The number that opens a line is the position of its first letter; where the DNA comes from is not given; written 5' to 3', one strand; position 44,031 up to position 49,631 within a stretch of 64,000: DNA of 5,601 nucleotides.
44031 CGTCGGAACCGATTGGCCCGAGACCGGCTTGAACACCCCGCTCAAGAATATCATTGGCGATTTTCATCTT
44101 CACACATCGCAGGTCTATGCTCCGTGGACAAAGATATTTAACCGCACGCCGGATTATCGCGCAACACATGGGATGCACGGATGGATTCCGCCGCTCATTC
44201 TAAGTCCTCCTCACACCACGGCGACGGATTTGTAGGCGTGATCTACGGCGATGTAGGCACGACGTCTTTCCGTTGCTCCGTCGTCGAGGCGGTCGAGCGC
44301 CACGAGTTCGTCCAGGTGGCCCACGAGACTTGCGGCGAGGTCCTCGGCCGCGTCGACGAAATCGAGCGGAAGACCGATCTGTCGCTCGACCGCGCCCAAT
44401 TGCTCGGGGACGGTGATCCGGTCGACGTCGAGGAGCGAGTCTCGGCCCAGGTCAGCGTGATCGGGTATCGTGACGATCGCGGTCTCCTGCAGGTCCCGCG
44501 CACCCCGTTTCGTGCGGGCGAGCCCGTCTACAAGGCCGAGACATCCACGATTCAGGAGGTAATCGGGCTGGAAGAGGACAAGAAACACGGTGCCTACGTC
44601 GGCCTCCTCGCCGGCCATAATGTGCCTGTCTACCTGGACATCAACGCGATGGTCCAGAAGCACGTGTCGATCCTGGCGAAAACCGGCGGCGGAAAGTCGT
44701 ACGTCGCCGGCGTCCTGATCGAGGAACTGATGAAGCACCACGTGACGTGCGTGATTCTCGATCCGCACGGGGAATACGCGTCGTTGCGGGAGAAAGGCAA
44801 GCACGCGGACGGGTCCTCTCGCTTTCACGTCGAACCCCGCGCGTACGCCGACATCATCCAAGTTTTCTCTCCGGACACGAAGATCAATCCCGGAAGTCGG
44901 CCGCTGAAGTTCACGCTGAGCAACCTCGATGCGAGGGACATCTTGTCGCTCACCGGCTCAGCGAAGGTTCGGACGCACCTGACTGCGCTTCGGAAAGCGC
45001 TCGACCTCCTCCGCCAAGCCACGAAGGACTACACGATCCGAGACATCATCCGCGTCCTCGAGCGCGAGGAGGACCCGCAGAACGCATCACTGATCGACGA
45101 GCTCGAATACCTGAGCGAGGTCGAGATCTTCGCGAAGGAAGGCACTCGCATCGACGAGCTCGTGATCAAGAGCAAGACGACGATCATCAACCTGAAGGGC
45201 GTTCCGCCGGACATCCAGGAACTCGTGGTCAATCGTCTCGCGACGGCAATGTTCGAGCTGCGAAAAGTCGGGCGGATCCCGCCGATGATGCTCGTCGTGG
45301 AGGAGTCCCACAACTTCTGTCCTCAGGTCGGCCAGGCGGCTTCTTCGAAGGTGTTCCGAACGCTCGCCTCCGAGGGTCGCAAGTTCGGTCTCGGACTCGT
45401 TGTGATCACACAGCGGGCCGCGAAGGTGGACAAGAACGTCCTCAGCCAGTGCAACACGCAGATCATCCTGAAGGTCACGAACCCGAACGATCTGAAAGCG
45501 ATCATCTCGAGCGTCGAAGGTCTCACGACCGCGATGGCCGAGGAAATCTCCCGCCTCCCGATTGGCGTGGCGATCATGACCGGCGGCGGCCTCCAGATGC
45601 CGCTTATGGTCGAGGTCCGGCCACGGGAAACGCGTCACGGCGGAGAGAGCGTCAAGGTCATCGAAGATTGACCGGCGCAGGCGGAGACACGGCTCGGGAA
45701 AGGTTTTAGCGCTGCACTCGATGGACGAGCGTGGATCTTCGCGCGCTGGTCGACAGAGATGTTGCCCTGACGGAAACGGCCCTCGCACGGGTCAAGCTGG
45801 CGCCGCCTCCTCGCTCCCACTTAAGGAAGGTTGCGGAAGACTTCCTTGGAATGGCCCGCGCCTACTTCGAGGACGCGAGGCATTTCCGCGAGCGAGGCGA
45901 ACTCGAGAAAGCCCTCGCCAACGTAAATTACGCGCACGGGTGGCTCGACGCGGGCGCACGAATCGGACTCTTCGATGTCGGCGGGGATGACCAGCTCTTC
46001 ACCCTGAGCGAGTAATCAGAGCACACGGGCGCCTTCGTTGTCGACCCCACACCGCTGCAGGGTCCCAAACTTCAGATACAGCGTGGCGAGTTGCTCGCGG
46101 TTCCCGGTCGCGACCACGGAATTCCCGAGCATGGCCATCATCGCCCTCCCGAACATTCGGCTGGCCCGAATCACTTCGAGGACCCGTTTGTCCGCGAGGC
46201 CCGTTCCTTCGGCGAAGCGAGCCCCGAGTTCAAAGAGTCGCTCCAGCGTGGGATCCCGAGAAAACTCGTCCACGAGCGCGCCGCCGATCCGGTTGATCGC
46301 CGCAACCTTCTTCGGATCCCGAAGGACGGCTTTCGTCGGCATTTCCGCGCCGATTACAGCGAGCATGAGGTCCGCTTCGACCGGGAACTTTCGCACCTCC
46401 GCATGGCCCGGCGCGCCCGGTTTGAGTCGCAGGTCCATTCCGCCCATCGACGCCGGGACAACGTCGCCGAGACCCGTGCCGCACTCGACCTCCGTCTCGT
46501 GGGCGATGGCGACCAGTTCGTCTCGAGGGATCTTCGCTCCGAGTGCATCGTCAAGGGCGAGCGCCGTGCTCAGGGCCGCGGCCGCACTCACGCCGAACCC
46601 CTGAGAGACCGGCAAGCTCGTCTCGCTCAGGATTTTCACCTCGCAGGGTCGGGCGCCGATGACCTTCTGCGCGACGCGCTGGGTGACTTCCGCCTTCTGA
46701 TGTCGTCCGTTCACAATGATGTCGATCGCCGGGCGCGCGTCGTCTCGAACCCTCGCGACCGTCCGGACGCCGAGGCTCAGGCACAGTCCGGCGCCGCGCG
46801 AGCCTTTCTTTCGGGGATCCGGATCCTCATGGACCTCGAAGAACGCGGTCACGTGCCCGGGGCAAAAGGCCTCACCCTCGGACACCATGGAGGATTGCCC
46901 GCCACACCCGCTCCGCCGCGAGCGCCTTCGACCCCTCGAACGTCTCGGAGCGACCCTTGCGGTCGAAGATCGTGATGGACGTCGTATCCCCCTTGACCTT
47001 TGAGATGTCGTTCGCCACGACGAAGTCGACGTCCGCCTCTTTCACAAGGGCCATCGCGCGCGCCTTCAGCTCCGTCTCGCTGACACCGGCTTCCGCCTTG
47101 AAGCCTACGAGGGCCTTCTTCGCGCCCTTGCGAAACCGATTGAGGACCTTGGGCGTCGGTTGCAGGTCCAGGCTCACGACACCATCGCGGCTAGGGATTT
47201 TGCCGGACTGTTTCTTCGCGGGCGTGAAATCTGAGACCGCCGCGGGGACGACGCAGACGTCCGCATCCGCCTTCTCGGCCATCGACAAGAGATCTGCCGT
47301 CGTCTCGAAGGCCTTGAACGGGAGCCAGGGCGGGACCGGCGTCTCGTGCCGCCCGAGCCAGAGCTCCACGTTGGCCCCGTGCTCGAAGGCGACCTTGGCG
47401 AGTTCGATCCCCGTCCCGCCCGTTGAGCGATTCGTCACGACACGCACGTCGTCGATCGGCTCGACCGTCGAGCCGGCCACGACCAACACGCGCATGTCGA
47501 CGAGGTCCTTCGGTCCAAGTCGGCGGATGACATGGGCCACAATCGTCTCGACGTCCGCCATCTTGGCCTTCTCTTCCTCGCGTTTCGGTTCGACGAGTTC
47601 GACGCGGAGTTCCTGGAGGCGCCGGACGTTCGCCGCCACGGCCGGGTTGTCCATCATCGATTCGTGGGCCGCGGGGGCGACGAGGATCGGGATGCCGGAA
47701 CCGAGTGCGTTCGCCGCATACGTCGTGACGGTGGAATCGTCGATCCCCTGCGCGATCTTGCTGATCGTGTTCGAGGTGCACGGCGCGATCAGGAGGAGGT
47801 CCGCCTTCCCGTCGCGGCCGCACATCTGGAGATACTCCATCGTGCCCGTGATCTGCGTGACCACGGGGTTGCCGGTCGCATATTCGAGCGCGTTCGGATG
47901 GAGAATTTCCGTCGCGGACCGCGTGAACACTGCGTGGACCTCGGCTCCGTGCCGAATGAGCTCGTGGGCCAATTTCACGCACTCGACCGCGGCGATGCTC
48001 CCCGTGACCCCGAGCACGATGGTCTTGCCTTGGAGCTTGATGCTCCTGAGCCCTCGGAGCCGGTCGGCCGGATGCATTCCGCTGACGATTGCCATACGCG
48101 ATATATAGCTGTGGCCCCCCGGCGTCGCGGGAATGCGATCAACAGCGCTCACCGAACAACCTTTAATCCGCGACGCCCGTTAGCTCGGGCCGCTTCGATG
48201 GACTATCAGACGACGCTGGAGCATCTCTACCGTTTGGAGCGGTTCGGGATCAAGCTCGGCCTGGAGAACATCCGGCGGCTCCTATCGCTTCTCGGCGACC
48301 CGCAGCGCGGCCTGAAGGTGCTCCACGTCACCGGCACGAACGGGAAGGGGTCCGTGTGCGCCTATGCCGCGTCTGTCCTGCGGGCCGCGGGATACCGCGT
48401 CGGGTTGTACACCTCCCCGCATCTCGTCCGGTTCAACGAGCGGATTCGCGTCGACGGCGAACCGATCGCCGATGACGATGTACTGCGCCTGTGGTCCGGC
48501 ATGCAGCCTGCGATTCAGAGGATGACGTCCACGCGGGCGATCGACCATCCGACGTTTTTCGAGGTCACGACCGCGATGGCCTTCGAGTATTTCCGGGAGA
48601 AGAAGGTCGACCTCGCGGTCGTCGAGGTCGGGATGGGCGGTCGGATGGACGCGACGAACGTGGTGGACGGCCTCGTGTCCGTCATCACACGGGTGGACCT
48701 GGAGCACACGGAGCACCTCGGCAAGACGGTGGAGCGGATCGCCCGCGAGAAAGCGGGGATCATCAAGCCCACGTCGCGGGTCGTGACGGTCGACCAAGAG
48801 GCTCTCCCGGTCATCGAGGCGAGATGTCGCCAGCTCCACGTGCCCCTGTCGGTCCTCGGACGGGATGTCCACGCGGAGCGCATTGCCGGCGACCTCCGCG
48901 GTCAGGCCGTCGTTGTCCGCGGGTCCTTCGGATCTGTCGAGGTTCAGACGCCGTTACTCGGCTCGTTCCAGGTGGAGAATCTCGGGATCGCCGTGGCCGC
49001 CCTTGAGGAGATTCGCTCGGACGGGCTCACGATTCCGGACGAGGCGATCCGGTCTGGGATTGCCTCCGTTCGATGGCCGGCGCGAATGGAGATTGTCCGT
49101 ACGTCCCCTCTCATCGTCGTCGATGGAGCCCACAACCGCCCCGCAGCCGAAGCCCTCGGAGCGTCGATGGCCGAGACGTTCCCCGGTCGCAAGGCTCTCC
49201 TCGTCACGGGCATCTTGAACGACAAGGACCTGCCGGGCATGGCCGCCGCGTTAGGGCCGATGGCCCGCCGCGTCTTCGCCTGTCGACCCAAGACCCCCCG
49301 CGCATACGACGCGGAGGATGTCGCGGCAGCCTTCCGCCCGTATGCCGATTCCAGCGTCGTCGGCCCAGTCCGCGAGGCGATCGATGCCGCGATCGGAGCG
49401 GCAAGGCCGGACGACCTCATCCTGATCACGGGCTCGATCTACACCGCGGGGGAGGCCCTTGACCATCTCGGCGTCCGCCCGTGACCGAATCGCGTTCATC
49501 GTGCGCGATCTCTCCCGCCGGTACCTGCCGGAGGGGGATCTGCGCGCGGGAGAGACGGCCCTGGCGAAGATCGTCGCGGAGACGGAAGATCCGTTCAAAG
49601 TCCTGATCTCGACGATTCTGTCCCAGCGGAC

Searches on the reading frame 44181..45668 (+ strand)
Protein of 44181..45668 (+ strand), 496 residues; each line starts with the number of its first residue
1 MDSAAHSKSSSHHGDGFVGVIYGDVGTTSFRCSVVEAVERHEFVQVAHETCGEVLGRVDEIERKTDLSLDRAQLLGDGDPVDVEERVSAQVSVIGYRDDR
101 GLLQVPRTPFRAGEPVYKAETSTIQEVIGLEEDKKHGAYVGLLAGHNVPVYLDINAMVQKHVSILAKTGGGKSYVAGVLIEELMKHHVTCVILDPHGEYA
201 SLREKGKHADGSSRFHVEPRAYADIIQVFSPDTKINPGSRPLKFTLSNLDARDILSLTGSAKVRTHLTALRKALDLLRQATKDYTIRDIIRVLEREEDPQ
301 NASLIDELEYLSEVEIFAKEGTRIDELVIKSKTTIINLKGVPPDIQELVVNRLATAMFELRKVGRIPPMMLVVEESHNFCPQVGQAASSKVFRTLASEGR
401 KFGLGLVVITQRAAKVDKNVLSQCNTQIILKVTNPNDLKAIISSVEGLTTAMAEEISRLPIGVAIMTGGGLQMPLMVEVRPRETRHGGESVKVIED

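Call 63: search_protein_families(library=pfam, proteins=[window:44181-45668:+], max_evalue=0.00001)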
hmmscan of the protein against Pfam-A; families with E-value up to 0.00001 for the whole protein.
window:44181-45668:+ (496 aa): 2 families
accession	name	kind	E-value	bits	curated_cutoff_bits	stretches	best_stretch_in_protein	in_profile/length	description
PF01935.23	DUF87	-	6e-37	128.3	23.2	1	140-354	3-217/220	Helicase HerA, central domain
PF02534.20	T4SS-DNA_transf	-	7.3e-06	25.5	20.1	0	120-222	17-105/468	Type IV secretory system Conjugative DNA transfer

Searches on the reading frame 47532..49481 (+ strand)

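Call 63: search_protein_families(library=pfam, proteins=[window:47532-49481:+], max_evalue=0.00001)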
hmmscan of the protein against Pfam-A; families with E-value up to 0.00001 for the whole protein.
window:47532-49481:+ (650 aa): 2 families
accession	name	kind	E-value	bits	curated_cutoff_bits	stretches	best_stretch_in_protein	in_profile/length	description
PF02875.26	Mur_ligase_C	-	1e-20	75.3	28.4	1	518-635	2-126/127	Mur ligase, glutamate ligase domain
PF08245.18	Mur_ligase_M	-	1.8e-16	61.1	24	1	266-490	1-199/200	Mur ligase middle domain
